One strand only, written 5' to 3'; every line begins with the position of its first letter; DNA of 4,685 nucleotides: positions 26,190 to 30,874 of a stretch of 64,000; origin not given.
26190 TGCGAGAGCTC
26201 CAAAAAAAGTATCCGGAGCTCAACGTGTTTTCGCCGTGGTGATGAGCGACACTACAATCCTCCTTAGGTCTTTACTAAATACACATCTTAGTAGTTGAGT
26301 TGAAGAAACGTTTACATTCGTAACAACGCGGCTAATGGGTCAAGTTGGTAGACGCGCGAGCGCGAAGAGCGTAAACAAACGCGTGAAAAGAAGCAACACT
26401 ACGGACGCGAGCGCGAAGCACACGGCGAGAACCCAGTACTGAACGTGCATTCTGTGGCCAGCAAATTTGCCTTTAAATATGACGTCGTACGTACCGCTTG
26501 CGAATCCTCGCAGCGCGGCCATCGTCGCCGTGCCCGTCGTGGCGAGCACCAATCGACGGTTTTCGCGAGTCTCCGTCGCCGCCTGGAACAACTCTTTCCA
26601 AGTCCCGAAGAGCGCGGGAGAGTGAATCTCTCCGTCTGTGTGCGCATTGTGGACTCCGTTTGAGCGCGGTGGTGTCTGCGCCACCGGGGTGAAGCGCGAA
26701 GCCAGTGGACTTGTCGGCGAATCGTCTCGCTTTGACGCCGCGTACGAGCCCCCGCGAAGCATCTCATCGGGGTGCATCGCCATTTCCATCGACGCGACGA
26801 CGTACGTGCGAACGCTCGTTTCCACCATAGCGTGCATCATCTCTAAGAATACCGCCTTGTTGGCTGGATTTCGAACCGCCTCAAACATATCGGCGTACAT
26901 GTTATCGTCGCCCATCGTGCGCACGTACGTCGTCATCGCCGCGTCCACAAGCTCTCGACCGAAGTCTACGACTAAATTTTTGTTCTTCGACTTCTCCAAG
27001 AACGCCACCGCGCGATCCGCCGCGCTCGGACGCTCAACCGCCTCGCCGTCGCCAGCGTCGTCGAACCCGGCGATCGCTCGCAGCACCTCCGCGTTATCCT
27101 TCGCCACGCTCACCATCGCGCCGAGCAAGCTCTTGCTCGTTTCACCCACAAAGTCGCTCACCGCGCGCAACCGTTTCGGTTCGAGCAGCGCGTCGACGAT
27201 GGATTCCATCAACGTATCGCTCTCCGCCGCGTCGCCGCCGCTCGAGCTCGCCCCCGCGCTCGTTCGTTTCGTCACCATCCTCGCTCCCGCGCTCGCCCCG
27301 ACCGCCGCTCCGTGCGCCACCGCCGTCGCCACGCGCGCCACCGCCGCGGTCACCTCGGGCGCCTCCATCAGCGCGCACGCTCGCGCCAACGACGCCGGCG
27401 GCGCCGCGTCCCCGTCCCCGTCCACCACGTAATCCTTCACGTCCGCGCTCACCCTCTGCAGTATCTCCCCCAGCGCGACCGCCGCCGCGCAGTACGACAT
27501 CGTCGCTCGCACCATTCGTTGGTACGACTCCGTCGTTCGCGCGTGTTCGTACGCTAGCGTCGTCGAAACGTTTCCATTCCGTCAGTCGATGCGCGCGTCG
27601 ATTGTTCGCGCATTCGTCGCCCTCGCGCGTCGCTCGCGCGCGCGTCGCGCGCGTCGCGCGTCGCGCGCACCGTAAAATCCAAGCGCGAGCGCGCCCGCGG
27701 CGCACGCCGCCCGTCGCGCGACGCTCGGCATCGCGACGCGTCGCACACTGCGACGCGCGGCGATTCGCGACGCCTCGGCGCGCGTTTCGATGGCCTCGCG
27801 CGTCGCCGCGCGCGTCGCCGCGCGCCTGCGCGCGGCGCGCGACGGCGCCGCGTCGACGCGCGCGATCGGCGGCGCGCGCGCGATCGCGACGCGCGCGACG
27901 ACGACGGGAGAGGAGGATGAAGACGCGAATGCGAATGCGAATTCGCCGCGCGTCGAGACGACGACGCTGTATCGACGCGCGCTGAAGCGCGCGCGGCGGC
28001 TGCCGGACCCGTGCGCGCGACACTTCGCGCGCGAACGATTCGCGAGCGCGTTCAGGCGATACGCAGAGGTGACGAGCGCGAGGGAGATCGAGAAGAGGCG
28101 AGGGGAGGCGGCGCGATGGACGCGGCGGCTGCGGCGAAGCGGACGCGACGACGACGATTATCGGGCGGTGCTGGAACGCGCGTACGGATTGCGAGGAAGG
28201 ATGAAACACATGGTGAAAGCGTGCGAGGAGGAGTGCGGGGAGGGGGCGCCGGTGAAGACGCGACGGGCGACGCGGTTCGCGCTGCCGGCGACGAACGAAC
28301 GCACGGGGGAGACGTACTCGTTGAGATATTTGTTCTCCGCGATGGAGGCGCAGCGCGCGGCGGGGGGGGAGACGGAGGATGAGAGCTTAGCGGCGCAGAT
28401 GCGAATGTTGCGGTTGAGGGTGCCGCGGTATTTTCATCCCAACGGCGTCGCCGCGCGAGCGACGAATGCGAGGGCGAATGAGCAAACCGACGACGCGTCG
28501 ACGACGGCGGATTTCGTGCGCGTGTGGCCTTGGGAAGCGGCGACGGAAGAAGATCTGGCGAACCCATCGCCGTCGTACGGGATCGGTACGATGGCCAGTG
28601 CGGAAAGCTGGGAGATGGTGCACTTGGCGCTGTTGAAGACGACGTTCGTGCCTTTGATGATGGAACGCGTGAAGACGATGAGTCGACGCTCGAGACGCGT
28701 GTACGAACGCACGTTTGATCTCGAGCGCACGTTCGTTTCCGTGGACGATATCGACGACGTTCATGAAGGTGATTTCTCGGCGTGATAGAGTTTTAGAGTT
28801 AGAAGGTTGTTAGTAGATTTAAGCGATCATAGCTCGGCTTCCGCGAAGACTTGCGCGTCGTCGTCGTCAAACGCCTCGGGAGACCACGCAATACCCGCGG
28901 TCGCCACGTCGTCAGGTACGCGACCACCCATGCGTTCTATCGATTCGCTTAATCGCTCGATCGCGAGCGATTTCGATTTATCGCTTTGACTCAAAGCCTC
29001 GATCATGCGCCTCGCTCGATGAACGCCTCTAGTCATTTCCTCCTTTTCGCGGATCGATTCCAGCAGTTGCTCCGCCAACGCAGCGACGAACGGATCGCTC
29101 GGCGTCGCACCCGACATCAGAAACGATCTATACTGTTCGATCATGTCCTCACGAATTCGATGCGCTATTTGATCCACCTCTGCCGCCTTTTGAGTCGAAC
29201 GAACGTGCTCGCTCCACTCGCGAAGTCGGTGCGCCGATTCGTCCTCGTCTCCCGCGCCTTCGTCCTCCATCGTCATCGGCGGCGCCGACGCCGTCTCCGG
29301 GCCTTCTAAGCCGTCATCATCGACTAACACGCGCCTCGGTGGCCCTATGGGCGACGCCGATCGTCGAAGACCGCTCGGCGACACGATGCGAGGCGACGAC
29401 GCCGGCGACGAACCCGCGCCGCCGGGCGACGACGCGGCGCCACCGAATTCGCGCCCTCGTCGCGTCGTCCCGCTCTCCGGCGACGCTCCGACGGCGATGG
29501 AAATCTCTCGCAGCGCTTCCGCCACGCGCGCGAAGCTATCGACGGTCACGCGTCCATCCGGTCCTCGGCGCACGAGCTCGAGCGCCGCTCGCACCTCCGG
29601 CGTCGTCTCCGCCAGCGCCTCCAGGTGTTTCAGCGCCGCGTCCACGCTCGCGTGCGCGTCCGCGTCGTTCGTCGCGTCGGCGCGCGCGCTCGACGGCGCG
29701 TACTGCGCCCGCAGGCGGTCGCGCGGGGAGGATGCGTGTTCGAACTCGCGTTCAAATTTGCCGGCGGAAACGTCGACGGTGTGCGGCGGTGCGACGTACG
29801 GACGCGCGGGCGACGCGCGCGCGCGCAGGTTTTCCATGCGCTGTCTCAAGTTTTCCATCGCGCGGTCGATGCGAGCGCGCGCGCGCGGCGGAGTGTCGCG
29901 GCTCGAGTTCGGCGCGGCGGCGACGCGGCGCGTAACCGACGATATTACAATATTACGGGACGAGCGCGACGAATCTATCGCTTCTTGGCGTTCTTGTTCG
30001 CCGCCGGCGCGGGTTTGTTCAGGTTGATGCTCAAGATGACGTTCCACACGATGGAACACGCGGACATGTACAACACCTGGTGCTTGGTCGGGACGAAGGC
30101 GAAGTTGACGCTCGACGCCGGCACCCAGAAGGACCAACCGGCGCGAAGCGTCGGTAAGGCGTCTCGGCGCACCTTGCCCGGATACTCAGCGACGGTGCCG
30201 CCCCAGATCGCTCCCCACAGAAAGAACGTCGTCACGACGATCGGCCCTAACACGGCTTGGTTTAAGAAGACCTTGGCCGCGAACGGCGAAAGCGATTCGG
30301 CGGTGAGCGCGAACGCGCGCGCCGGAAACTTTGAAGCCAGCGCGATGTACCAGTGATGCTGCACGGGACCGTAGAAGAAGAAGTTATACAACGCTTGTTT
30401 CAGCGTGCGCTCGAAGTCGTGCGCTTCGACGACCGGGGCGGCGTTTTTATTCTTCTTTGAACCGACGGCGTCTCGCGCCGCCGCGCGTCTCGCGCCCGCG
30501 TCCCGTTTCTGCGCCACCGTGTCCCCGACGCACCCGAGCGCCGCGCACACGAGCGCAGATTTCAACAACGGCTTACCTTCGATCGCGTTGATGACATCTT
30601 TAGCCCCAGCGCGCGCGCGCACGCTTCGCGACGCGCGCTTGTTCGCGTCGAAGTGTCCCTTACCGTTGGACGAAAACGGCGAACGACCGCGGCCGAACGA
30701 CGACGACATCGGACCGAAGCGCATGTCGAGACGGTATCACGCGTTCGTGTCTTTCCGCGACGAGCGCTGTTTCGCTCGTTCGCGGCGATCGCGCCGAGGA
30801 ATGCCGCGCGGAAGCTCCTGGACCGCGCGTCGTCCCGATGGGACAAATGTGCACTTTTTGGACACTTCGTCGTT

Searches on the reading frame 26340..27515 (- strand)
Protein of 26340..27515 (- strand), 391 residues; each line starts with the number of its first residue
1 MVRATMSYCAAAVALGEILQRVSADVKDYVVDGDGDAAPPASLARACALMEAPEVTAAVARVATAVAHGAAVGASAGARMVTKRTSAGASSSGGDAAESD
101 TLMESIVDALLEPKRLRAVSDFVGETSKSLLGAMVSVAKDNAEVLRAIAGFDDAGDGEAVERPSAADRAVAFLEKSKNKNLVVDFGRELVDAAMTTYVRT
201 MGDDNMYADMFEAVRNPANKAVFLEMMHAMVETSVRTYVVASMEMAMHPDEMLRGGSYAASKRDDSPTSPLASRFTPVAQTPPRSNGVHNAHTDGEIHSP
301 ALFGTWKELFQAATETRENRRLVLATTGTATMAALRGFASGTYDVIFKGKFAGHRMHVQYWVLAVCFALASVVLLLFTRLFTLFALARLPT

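Call 49: list_cluster_members(proteins=[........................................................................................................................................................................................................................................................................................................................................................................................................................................, window:26340-27515:-, window:33789-35117:-])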
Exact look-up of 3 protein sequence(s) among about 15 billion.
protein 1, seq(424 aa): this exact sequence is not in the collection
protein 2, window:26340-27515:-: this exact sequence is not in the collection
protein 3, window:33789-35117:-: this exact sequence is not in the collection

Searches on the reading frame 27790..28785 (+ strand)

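Call 75: search_protein_families(library=pfam, proteins=[window:27790-28785:+], max_evalue=0.01)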
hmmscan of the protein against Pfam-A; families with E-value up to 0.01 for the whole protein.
window:27790-28785:+ (331 aa): 2 families
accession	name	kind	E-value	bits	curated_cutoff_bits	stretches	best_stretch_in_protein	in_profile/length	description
PF20263.4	LYRM2-like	-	1e-15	58.4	26.8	1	60-141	1-83/85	LYR motif-containing protein 2-like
PF05347.21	Complex1_LYR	-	3.7e-06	27.2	24.8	1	58-102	4-48/59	Complex 1 protein (LYR family)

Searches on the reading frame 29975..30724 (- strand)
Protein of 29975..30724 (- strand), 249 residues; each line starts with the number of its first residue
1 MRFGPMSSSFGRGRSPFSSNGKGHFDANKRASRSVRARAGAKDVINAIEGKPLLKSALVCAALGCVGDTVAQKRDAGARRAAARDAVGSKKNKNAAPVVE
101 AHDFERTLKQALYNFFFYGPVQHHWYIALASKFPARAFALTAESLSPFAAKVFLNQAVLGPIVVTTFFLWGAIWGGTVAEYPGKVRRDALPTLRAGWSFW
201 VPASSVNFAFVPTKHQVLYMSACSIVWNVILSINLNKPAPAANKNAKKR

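Call 75: search_protein_families(library=pfam, proteins=[window:29975-30724:-], max_evalue=0.01)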
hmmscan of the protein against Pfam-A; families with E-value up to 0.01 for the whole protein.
window:29975-30724:- (249 aa): 1 family
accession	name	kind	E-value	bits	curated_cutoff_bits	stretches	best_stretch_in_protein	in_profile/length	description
PF04117.17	Mpv17_PMP22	-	3.4e-20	72.3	27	1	175-232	5-62/62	Mpv17 / PMP22 family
